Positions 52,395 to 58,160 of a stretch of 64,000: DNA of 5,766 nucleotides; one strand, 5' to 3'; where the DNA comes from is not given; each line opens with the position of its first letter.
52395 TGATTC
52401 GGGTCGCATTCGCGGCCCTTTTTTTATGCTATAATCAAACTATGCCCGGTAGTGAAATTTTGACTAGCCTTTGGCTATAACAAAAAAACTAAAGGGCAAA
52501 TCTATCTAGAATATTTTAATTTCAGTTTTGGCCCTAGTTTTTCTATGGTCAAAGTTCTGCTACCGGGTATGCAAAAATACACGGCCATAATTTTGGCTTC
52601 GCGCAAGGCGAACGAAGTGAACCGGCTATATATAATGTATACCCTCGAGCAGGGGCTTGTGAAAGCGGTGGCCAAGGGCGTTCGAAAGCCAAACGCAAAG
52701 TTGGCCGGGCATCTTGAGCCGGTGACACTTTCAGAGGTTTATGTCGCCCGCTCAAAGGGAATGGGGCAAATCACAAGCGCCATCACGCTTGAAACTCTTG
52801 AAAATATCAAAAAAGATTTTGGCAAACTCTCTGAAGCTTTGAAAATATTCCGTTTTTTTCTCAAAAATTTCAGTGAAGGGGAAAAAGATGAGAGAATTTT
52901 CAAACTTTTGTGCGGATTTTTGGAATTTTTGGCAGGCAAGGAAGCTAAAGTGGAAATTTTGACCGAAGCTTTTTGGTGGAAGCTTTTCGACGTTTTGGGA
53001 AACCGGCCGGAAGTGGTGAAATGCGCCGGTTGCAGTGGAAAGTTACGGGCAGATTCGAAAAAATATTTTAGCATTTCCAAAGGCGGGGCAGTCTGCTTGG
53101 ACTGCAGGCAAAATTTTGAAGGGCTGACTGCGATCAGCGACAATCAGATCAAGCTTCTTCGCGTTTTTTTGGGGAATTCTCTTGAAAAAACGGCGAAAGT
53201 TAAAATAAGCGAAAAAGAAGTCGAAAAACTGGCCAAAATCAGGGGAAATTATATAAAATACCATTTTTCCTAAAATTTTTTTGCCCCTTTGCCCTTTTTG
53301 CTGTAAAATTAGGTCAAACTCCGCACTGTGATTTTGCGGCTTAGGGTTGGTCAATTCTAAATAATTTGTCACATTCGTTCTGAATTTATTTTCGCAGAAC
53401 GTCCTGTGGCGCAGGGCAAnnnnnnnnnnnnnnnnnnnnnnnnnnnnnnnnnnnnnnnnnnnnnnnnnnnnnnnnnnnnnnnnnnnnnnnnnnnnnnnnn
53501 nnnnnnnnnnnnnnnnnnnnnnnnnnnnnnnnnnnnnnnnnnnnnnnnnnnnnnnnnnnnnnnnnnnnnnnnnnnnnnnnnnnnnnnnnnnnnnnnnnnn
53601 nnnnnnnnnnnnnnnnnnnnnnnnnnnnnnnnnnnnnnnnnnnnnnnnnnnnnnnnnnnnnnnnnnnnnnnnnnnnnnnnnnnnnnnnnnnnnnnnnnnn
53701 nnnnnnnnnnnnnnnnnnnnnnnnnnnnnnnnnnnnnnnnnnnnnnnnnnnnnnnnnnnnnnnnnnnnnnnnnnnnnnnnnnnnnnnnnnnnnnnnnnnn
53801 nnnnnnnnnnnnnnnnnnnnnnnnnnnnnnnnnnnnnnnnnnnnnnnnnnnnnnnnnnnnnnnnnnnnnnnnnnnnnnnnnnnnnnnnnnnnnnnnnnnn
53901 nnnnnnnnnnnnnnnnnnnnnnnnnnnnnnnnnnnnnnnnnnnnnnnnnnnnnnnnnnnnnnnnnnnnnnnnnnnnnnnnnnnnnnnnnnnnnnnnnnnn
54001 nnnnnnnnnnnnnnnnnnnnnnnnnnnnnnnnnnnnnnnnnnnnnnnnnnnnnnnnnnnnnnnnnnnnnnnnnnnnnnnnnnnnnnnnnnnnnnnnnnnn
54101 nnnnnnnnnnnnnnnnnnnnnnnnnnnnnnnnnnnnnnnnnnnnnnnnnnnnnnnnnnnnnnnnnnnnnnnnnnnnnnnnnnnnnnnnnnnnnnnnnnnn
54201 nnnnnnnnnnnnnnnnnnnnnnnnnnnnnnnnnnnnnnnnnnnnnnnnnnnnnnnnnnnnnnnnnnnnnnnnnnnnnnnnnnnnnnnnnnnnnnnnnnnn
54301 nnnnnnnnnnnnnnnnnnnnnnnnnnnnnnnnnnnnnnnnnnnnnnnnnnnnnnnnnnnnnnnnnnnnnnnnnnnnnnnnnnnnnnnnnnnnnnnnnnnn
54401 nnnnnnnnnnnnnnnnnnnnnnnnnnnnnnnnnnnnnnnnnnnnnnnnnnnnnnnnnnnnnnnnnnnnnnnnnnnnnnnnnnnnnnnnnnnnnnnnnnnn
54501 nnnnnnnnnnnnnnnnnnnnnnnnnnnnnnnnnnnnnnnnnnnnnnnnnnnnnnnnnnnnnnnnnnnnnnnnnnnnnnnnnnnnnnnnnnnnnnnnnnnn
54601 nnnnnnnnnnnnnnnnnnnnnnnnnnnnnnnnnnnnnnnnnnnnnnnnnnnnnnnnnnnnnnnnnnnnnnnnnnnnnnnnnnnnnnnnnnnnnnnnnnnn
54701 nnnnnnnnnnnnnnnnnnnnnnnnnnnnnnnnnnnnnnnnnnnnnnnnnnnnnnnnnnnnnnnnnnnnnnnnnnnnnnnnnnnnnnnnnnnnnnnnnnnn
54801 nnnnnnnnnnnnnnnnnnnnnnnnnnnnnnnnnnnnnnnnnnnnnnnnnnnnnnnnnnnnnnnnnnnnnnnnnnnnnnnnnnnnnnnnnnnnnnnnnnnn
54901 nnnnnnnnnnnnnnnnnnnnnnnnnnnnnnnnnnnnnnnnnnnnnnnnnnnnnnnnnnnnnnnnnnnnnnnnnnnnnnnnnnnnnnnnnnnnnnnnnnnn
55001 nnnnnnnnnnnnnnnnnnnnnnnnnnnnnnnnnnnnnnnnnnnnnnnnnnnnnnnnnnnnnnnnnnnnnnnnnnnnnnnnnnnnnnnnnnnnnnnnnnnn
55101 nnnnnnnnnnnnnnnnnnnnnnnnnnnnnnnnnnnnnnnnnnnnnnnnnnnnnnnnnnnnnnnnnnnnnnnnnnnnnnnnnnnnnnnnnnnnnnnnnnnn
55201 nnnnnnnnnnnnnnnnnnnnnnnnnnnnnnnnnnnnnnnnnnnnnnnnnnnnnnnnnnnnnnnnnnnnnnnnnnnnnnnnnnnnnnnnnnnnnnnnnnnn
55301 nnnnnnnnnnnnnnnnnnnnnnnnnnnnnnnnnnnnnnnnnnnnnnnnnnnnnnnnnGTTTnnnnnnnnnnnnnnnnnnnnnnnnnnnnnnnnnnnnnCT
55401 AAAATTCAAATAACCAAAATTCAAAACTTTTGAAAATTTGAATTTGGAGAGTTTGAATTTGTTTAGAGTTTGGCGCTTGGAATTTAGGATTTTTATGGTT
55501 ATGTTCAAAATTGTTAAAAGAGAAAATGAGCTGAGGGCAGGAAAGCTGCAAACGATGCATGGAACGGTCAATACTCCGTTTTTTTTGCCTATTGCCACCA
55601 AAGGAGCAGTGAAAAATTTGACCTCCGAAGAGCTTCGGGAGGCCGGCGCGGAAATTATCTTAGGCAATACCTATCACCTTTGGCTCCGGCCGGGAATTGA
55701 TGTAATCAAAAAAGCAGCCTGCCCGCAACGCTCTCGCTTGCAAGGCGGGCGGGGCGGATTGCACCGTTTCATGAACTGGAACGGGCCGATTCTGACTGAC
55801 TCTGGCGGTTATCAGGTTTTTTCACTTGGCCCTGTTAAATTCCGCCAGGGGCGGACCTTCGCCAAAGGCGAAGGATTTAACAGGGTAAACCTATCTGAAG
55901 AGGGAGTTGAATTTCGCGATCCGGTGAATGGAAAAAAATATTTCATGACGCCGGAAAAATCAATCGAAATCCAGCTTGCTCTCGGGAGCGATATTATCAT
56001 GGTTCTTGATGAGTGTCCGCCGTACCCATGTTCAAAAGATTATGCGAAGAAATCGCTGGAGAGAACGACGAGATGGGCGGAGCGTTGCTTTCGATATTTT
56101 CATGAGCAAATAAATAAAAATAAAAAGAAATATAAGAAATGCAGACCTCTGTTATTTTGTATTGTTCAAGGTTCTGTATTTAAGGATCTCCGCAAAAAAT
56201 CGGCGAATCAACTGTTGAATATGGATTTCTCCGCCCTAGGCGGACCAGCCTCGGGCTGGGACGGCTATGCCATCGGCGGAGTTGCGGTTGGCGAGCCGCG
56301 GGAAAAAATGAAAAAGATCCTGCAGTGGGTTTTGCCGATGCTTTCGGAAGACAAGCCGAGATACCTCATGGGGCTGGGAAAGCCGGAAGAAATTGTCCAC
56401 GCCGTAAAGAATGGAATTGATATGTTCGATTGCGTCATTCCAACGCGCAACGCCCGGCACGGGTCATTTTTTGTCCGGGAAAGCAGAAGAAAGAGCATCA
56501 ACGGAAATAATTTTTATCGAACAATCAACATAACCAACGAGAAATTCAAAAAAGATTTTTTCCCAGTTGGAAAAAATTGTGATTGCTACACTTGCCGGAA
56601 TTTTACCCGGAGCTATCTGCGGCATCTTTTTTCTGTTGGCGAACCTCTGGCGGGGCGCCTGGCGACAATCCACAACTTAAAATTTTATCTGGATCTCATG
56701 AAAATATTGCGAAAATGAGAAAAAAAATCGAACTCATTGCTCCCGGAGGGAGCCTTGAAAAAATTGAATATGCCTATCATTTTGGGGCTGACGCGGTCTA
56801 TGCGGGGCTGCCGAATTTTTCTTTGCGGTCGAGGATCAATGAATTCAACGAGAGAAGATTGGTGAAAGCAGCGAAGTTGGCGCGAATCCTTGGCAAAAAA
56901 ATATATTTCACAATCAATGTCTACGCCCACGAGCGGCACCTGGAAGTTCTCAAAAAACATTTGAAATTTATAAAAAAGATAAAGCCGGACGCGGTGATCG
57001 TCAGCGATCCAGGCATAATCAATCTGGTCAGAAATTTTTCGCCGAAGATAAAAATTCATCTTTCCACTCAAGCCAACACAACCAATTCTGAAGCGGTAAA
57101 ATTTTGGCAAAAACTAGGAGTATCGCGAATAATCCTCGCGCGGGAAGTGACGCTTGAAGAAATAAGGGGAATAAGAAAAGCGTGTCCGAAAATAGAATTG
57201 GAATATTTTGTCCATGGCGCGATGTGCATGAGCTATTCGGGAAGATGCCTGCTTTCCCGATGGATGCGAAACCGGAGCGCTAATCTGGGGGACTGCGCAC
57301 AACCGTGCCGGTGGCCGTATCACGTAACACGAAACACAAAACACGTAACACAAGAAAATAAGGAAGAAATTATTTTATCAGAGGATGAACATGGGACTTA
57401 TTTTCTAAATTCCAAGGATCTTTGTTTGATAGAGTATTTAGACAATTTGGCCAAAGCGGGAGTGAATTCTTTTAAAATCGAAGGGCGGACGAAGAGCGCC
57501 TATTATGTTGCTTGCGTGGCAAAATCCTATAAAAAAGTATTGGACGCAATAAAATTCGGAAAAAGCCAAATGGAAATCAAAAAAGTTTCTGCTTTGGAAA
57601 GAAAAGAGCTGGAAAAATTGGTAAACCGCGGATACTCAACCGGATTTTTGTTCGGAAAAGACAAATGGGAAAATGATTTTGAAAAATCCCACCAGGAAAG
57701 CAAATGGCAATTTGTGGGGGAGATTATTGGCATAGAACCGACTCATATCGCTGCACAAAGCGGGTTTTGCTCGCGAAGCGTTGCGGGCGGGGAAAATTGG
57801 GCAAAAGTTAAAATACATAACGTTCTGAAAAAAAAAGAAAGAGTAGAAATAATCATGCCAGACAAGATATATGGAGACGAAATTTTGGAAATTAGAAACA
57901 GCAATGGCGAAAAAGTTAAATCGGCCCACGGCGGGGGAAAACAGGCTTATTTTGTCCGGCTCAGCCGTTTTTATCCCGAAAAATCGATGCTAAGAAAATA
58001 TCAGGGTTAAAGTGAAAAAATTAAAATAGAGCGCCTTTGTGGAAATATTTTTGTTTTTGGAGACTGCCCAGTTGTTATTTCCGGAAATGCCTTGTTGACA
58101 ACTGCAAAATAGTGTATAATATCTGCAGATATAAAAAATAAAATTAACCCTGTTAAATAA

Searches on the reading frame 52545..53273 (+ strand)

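Call 16: search_protein_families(library=pfam, proteins=[window:52545-53273:+], max_evalue=0.001)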
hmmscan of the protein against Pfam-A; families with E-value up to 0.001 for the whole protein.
window:52545-53273:+ (242 aa): 2 families
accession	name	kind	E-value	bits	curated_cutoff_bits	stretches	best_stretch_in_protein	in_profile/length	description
PF02565.21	RecO_C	-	3.2e-19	69.6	22.1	1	91-240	3-148/157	Recombination protein O C terminal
PF11967.14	RecO_N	-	9.4e-15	54.9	27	1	11-83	5-78/80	Recombination protein O N terminal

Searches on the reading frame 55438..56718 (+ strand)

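Call 16: search_protein_families(library=pfam, proteins=[window:55438-56718:+], max_evalue=0.001)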
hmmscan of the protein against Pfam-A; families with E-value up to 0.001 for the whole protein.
window:55438-56718:+ (426 aa): 1 family
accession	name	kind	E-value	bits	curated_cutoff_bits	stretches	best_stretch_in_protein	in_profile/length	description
PF01702.25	TGT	-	1.5e-132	442.4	26.3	1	32-426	3-337/357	Queuine tRNA-ribosyltransferase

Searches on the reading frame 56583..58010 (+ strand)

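Call 16: search_protein_families(library=pfam, proteins=[window:56583-58010:+], max_evalue=0.001)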
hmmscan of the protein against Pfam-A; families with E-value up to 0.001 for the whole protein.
window:56583-58010:+ (475 aa): 2 families
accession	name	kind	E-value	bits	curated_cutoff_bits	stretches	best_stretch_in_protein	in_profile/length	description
PF01136.24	Peptidase_U32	-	6.7e-91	304.1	22.4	1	121-360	2-231/233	Peptidase family U32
PF16325.11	Peptidase_U32_C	-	2.6e-06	27.9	28.2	1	401-471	13-83/83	Peptidase family U32 C-terminal domain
